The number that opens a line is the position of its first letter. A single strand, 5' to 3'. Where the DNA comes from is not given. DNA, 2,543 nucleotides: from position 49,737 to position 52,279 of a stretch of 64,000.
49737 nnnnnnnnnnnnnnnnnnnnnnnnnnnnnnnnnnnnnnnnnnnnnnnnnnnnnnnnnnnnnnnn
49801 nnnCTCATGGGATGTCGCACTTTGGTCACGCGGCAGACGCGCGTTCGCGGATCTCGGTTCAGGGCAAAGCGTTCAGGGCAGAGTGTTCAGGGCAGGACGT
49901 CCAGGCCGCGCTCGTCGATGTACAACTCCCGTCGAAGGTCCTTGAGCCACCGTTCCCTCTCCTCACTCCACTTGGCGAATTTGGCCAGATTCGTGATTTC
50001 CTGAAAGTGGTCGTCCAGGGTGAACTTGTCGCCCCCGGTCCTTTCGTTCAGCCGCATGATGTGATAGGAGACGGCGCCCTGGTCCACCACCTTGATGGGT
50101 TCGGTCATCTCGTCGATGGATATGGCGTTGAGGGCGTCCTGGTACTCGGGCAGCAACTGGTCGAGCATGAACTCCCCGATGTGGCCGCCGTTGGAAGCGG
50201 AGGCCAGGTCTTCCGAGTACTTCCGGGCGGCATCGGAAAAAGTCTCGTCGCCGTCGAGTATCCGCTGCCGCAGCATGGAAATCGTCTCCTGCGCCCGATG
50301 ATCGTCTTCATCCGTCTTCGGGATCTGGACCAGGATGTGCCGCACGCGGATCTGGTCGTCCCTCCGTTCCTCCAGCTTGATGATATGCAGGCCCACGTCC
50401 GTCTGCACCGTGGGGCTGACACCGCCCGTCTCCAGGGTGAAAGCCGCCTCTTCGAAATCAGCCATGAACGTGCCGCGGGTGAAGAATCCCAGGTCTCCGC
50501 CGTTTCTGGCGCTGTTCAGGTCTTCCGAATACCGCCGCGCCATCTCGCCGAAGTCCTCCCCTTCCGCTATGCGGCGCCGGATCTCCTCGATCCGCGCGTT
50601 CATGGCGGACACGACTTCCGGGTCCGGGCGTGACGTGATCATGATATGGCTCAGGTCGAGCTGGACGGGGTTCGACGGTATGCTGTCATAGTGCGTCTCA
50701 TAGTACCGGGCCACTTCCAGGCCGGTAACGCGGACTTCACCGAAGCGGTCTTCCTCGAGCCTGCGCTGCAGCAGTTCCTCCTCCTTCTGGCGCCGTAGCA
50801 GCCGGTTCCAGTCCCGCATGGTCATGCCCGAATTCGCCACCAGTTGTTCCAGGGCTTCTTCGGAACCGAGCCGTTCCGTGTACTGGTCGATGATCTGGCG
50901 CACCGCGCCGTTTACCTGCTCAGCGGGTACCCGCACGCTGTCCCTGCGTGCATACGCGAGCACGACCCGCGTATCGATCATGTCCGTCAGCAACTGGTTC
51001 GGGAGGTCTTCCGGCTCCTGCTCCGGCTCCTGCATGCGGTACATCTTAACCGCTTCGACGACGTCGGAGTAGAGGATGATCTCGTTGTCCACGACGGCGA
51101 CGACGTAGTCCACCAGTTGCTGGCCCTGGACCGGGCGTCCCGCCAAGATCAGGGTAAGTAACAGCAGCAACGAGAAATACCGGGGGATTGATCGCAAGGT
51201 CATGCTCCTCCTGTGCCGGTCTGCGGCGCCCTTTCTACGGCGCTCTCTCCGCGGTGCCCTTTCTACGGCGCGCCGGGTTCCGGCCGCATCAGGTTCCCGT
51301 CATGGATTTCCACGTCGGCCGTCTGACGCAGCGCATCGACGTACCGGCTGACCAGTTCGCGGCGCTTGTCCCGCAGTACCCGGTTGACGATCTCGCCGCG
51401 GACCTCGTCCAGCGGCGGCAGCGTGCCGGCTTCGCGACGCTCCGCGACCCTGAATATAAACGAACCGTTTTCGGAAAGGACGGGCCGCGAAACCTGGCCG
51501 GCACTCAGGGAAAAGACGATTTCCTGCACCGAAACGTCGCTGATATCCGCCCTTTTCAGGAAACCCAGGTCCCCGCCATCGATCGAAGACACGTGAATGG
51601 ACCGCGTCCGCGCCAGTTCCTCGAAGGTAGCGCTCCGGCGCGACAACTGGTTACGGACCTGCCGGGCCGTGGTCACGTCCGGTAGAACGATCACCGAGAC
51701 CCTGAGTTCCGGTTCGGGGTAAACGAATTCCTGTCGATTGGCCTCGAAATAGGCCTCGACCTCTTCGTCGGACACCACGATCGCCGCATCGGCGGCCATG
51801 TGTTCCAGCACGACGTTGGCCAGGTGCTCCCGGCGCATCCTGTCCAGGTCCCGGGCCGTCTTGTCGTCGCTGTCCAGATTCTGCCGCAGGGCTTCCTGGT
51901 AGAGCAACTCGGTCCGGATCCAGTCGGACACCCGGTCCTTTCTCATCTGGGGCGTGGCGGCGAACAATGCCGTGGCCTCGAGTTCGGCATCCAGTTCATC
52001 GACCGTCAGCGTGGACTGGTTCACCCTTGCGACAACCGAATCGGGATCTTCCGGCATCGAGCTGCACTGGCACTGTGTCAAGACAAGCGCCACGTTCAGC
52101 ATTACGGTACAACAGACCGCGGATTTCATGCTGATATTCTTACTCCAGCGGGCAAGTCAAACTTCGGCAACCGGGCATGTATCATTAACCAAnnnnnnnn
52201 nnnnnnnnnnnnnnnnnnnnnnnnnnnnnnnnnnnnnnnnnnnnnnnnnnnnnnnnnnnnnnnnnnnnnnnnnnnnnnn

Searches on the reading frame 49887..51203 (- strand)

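Call 7: search_protein_families(library=pfam, proteins=[window:49887-51203:-], max_evalue=0.001)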
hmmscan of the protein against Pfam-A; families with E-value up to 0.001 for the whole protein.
window:49887-51203:- (438 aa): 5 families
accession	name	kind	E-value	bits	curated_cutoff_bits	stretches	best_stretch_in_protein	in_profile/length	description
PF00639.27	Rotamase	-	1.8e-44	151.1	21.7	2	186-278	1-96/97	PPIC-type PPIASE domain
PF13616.12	Rotamase_3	-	1.5e-39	135.5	22.5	2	178-280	12-115/116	PPIC-type PPIASE domain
PF13145.12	Rotamase_2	-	4.8e-10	40.7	27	1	211-285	41-113/121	PPIC-type PPIASE domain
PF09312.16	SurA_N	-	1.1e-09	38.9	30.8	1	31-137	1-109/118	SurA N-terminal domain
PF13624.11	SurA_N_3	-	1.1e-08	35.5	27.2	1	13-139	20-155/162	SurA-like N-terminal domain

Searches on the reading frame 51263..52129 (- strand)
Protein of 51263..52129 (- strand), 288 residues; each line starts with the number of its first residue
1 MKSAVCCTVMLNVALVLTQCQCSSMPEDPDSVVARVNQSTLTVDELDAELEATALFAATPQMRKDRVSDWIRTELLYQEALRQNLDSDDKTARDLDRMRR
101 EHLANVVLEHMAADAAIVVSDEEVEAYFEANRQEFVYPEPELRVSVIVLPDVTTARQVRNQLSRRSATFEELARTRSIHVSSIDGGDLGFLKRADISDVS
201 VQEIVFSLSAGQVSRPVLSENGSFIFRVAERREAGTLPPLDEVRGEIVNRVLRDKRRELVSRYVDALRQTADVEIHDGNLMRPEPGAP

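Call 42: search_protein_families(library=pfam, proteins=[window:51263-52129:-], max_evalue=0.001)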
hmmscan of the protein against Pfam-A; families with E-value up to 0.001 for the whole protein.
window:51263-52129:- (288 aa): 4 families
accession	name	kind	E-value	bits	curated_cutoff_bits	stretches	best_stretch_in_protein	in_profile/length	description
PF13145.12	Rotamase_2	-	4.8e-18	66.6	27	1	119-244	1-120/121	PPIC-type PPIASE domain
PF00639.27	Rotamase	-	3e-10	41.4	21.7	1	154-228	21-95/97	PPIC-type PPIASE domain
PF13616.12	Rotamase_3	-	2e-08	35.2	22.5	1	155-231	40-115/116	PPIC-type PPIASE domain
PF13624.11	SurA_N_3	-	0.00013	22.3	27.2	0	7-93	15-114/162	SurA-like N-terminal domain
